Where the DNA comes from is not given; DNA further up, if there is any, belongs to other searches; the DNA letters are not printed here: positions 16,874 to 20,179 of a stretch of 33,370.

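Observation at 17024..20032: PEP carboxylase homologue in which almost every family signature is altered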

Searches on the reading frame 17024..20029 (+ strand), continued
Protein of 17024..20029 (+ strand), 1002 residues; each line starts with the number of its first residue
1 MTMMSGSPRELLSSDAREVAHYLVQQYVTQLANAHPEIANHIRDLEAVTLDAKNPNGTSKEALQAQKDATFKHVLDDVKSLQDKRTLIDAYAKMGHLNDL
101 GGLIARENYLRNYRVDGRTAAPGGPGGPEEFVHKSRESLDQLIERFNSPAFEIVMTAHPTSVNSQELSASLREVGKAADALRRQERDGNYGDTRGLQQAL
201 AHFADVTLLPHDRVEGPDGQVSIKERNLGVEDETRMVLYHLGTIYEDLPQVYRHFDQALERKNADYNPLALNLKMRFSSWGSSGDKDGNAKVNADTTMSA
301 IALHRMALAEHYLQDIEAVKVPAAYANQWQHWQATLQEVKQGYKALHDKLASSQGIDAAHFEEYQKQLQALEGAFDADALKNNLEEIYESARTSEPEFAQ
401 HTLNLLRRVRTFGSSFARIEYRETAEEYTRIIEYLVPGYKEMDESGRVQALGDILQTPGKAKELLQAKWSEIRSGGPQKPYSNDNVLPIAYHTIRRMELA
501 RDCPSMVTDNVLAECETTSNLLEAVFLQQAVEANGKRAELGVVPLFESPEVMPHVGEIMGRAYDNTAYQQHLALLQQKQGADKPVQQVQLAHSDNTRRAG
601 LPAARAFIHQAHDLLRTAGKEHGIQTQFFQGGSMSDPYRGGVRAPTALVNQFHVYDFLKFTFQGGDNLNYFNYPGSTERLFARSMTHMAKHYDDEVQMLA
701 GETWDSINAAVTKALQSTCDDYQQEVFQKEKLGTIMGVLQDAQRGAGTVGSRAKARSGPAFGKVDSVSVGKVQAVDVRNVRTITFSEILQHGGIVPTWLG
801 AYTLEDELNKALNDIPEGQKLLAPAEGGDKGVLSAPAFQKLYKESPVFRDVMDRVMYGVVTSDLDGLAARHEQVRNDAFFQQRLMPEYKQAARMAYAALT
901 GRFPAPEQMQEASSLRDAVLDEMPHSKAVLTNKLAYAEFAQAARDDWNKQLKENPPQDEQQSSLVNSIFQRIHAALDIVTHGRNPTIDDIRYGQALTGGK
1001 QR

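Call 23: find_related_loci(query=A1, collection=genome_contigs, flank=10000)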
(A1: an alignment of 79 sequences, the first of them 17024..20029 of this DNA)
Query A1 (1002 aa) in genome_contigs; peptide patterns used: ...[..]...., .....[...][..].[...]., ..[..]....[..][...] (x = any residue, [..] = any of these).
128 stretches matched a pattern; 43 encode a relative of the query (tblastn E <= 1e-3); 42 distinct loci.
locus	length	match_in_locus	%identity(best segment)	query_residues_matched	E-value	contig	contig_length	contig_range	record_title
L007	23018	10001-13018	37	4-1000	0e+0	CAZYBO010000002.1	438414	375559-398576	MAG TPA_asm: uncultured Rickettsiales bacterium isolate SRP302895_co1_247 genome assembly, contig: NODE_22_length_438414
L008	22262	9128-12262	35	17-992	0e+0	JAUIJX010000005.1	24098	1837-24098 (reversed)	MAG: Alphaproteobacteria bacterium isolate Co_bin.335 NODE_11990_length_24098_cov_0.880856, whole genome shotgun sequenc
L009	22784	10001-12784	39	3-924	0e+0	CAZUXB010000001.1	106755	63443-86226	MAG TPA_asm: uncultured Rickettsiales bacterium isolate SRP278252_co2_161 genome assembly, contig: NODE_255_length_10675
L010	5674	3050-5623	39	91-994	0e+0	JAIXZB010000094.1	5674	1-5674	MAG: Rickettsiales bacterium isolate D8_MAG_00035 pond_D8_MAG_00035_000000000125, whole genome shotgun sequence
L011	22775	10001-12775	36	57-936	3e-172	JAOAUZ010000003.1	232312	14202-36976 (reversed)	MAG: Rickettsiales bacterium isolate ssMAG-31 ss-C110, whole genome shotgun sequence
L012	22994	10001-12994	35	3-983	7e-168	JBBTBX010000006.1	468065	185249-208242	MAG: Pseudomonadota bacterium isolate H41-bin258_1 H41_bin258_1_000000000006, whole genome shotgun sequence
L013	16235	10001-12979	36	87-1002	3e-166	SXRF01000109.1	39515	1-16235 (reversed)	MAG: Rickettsiales bacterium isolate F1-140-MAGs051 F1-140__c491163, whole genome shotgun sequence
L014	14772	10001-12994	35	3-983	4e-166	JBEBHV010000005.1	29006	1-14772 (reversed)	MAG: Rickettsiales bacterium isolate SF1_2_7 NODE_1083_length_29006_cov_3.427163, whole genome shotgun sequence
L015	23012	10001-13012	36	58-993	3e-165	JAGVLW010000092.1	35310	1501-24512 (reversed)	MAG: Alphaproteobacteria bacterium isolate SW_3 c_000000036506, whole genome shotgun sequence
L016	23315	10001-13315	33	17-997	2e-163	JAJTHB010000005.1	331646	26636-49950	MAG: Rickettsiales bacterium isolate CoA8N_M8 k141_949007, whole genome shotgun sequence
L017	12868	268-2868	38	79-899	1e-163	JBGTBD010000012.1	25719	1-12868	MAG: Rickettsiales bacterium isolate JTS-AC89 k141_3294020, whole genome shotgun sequence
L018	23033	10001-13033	35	64-993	1e-162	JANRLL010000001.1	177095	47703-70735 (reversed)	MAG: Rickettsiales bacterium isolate bins.21 k141_965737, whole genome shotgun sequence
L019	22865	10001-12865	35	69-996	2e-162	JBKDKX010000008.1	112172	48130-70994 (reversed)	MAG: Alphaproteobacteria bacterium isolate samp_2119_metabat2_316 samp_2119_362117, whole genome shotgun sequence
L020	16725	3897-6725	34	70-995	1e-158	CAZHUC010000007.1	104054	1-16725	MAG TPA_asm: uncultured Rickettsiales bacterium isolate SRP329715_co2_387 genome assembly, contig: NODE_400_length_10405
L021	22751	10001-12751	35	57-994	9e-158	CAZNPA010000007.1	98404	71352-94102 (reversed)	MAG TPA_asm: uncultured Rickettsiales bacterium isolate binchicken_co199_43 genome assembly, contig: NODE_290_length_984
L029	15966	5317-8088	35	17-992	1e-141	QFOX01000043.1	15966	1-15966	MAG: Azospirillum brasilense isolate S2_006_000_R2_60 S2_006_000_R2_scaffold_2877, whole genome shotgun sequence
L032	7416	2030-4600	35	92-989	4e-134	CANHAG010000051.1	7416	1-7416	MAG: Rhodospirillaceae bacterium isolate RE-15aug16-64 genome assembly, contig: RE-15aug16-C18430, whole genome shotgun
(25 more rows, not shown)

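Call 42: search_protein_representatives(alignment_id=A1)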
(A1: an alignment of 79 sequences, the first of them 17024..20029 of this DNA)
Query: 79 sequences, 990 profile positions. Proteins with E-value up to 0.001 (for the whole library): 3522; up to 1e-10: 1860; up to 1e-30: 558. The best 150 are listed.
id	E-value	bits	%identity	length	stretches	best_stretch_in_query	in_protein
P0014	0.0e+00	1237.7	-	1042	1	1-979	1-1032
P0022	0.0e+00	1216.8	-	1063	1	4-971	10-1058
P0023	0.0e+00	1175.4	-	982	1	5-978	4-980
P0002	0.0e+00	1170.3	-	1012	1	5-978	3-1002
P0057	0.0e+00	1166.3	-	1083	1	5-975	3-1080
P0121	0.0e+00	1163.3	-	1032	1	6-974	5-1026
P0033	0.0e+00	1163.3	-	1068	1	1-975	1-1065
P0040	0.0e+00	1155.7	-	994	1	6-982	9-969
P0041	0.0e+00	1146.4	-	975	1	11-981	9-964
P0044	0.0e+00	1146.0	-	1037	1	4-984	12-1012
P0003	0.0e+00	1145.3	-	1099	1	4-977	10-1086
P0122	0.0e+00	1145.3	-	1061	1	4-972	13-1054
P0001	0.0e+00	1145.0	-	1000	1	2-971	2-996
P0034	0.0e+00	1144.1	-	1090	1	8-980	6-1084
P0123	0.0e+00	1138.0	-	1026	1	9-971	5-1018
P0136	0.0e+00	1050.8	-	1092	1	8-973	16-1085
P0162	3.2e-236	803.2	-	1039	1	1-969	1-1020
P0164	6.1e-232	789.1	-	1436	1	7-946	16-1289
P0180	1.2e-153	529.9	-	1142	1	18-975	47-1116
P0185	4.7e-149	514.7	-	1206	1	7-867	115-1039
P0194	1.1e-116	407.6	-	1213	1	76-934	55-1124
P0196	6.2e-110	385.2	-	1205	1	84-856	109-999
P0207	6.3e-94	332.3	-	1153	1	46-849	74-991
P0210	7.6e-93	328.7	-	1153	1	128-971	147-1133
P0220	1.8e-74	267.8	-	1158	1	115-973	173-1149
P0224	2.6e-62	227.6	-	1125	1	131-981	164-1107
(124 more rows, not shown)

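Call 48: search_protein_families(library=pfam, proteins=[L011:8766-9644:-, L011:12964-13671:+, L011:13685-14203:+, L019:9255-9620:+, L019:12932-13588:-, L019:8431-9075:-, L019:14111-14914:+, L010:1379-2707:+, L029:3936-5138:+, L016:13786-14661:+], max_evalue=0.001)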
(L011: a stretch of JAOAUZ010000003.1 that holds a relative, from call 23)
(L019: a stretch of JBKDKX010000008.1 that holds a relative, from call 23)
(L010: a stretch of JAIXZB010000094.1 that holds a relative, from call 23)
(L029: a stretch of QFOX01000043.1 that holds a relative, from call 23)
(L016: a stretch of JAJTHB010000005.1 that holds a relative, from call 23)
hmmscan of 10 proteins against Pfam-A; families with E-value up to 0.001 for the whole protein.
L011:8766-9644:- (292 aa): 6 families
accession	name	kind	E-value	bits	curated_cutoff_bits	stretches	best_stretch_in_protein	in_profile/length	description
PF08241.18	Methyltransf_11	-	3.6e-16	60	21.2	1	54-141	1-94/95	Methyltransferase domain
PF13489.12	Methyltransf_23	-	8.7e-13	48.8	27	1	33-191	3-160/164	Methyltransferase domain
PF13649.12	Methyltransf_25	-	2e-10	41.6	27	1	54-138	2-97/97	Methyltransferase domain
PF08242.18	Methyltransf_12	-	2.3e-07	31.9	30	1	54-140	1-98/98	Methyltransferase domain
PF13847.12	Methyltransf_31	-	2.2e-06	27.9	27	1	95-146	60-113/145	Methyltransferase domain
PF01209.24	Ubie_methyltran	-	3.2e-05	23.9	20.1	1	94-158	103-167/233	ubiE/COQ5 methyltransferase family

L011:12964-13671:+ (236 aa): 2 families
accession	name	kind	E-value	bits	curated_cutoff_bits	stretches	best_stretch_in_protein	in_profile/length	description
PF18912.6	DZR_2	-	2.8e-16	59.5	27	1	5-64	1-56/56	Double zinc ribbon domain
PF00156.33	Pribosyltran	-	5e-08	32.8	26.3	1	165-232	66-124/158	Phosphoribosyl transferase domain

L011:13685-14203:+ (173 aa): 1 family
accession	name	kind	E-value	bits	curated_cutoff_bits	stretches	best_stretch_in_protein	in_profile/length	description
PF11776.13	RcnB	-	4.1e-05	23.8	25.9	1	135-163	23-51/51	Nickel/cobalt transporter regulator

L019:9255-9620:+ (122 aa): 0 families

L019:12932-13588:- (218 aa): 1 family
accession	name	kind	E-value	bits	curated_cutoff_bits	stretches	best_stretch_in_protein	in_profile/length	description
PF00849.27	PseudoU_synth_2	-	6e-36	124.4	26.8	1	17-166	3-152/152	RNA pseudouridylate synthase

L019:8431-9075:- (214 aa): 1 family
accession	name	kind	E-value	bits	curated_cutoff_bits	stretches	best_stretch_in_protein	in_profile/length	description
PF00484.24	Pro_CA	-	4.1e-53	180.3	25.7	1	35-185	1-155/156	Carbonic anhydrase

L019:14111-14914:+ (268 aa): 1 family
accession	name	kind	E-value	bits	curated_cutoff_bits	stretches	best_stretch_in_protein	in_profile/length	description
PF01618.21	MotA_ExbB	-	4.1e-25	88.4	22.9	1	70-192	4-125/127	MotA/TolQ/ExbB proton channel family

L010:1379-2707:+ (443 aa): 1 family
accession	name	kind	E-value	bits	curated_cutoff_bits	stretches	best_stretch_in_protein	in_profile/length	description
PF00180.25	Iso_dh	-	2e-64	218.5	27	1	43-432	2-348/348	Isocitrate/isopropylmalate dehydrogenase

L029:3936-5138:+ (401 aa): 1 family
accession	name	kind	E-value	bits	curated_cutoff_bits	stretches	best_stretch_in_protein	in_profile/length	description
PF00180.25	Iso_dh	-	2.9e-64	218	27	1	5-395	1-348/348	Isocitrate/isopropylmalate dehydrogenase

L016:13786-14661:+ (292 aa): 1 family
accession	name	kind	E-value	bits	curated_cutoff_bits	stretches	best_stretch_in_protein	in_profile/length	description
PF01618.21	MotA_ExbB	-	7.3e-26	90.8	22.9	1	86-207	5-125/127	MotA/TolQ/ExbB proton channel family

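Call 49: predict_structure(alignment_id=A1)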
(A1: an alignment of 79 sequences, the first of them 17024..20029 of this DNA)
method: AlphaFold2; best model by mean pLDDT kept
length: 1002 residues; sequences in the alignment: 79
mean_pLDDT: 92.6   pTM: 0.94
mean pLDDT of the five models: 92.6, 92.0, 91.4, 91.1, 90.9
residues with pLDDT >= 90: 849; 70-90: 99; 50-70: 33; < 50: 21
segments of 3 or more residues with pLDDT < 50: 1-4, 697-699, 759-769
pLDDT, mean of each block of 10 residues (from residue 1): 62 94 97 98 96 77 94 97 98 97 95 75 81 95 97 87 94 97 85 93 96 92 90 96 98 97 97 97 89 96 98 97 97 98 98 91 97 96 98 97 98 97 96 98 98 98 98 95 94 98 97 98 99 97 98 98 99 97 97 96 97 97 97 90 90 94 93 97 96 65 83 98 97 95 81 60 44 88 93 97 97 93 69 92 94 96 96 96 98 97 96 96 92 96 96 94 94 94 90 79 40
secondary structure, 60 per line:
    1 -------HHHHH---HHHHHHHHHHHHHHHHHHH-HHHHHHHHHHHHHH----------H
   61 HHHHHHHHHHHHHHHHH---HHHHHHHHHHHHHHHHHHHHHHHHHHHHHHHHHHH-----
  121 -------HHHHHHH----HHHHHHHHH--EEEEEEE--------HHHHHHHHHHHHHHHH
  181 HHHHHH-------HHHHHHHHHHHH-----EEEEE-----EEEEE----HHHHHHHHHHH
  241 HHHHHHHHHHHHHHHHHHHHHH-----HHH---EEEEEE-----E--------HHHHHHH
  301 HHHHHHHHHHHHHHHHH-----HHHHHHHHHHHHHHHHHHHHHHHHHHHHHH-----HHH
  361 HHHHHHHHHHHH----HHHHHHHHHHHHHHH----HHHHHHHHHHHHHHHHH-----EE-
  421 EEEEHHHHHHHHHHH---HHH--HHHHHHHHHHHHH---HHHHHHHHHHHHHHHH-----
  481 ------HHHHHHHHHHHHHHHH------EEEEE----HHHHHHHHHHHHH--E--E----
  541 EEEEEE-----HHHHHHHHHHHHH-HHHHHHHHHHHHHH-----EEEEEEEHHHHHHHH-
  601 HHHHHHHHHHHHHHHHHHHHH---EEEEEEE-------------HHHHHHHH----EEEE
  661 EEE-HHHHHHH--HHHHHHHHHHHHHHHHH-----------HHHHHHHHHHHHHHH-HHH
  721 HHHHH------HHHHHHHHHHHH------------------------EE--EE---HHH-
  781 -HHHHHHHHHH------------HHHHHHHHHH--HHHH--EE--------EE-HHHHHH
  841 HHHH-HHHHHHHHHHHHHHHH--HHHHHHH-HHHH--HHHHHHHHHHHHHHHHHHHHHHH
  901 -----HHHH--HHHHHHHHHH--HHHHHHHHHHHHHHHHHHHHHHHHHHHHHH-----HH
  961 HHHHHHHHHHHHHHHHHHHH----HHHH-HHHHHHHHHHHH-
elements in order (helices of 4 or more, strands of 3 or more residues): H8-12 H16-34 H36-49 H60-77 H81-115 H128-134 H139-147 E150-156 H165-186 H194-205 E211-215 E221-225 H230-262 E274-279 H294-317 H323-352 H358-372 H377-391 H396-412 E421-424 H425-435 H444-456 H460-475 H487-502 E509-513 H518-530 E541-546 H552-564 H566-579 E585-591 H592-599 H601-621 E625-631 H645-652 E657-663 H665-671 H674-690 H702-716 H718-725 H732-743 H782-791 H804-813 H816-819 H835-844 H846-861 H864-870 H872-875 H878-900 H906-909 H912-921 H924-953 H959-980 H985-988 H990-1001

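Call 51: list_cluster_members(proteins=[P0162, P0180, P0196, P0210, P0220, P0224, P0194, P0164, P0185, P0207])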
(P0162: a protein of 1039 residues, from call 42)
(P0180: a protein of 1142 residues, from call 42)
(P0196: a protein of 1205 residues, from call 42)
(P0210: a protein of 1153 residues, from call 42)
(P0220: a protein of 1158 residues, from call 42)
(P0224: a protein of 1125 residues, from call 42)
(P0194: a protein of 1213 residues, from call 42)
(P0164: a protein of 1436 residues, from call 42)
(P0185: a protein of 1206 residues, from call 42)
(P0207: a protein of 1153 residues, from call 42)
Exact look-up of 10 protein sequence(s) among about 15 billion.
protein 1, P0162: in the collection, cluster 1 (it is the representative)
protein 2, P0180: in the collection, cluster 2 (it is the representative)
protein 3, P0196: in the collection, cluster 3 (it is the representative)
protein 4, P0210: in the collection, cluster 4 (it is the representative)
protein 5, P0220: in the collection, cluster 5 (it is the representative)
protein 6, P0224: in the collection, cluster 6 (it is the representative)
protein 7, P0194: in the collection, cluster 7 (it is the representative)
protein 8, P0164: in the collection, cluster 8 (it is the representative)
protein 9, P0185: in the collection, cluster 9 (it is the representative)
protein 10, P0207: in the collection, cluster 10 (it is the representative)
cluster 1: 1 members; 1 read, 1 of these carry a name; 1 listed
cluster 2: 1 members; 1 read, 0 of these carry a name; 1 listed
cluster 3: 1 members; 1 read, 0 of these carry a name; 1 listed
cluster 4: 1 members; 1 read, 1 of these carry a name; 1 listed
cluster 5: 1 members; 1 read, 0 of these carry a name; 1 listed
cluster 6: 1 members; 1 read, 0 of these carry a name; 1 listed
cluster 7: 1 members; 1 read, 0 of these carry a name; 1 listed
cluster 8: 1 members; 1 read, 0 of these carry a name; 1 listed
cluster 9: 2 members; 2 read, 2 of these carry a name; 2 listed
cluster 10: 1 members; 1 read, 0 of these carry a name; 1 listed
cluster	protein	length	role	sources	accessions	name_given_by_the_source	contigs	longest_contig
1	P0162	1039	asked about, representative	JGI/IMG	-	phosphoenolpyruvate carboxylase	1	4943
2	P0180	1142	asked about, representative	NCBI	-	-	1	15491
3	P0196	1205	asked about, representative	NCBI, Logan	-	-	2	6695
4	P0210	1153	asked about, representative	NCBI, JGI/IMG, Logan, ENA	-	hypothetical protein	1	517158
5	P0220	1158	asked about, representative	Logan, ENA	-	-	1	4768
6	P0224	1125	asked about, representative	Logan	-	-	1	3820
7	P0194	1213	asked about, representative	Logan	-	-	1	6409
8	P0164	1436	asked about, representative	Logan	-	-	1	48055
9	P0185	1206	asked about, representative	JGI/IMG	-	hypothetical protein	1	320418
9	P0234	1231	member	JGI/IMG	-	hypothetical protein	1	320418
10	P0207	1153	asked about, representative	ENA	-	-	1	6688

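Call 52: find_encoding_contigs(protein=P0210, flank=10000, max_places=1)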
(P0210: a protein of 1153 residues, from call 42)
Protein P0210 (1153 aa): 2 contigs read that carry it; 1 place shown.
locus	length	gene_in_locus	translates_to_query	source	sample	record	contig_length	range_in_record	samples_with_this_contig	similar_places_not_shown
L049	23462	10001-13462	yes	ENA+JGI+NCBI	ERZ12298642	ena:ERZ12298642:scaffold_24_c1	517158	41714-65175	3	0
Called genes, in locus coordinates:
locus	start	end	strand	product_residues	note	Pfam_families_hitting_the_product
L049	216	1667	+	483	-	PF00278:Orn_DAP_Arg_deC, PF02784:Orn_Arg_deC_N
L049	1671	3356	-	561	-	-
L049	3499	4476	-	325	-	PF01916:DS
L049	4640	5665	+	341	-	PF04371:PAD_porph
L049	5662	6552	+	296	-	PF00795:CN_hydrolase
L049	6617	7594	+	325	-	-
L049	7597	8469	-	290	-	-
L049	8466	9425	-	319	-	PF01218:Coprogen_oxidas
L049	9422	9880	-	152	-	PF00588:SpoU_methylase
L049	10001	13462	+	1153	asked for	PF00311:PEPcase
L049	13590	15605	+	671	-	-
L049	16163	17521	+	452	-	-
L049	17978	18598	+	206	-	PF01381:HTH_3, PF00072:Response_reg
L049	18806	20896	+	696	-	PF00989:PAS, PF08448:PAS_4, PF13188:PAS_8 (weak), PF13426:PAS_9, PF24820:Diguanyl_cycl_sensor, PF00512:HisKA, PF02518:HATPase_c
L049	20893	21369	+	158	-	PF00072:Response_reg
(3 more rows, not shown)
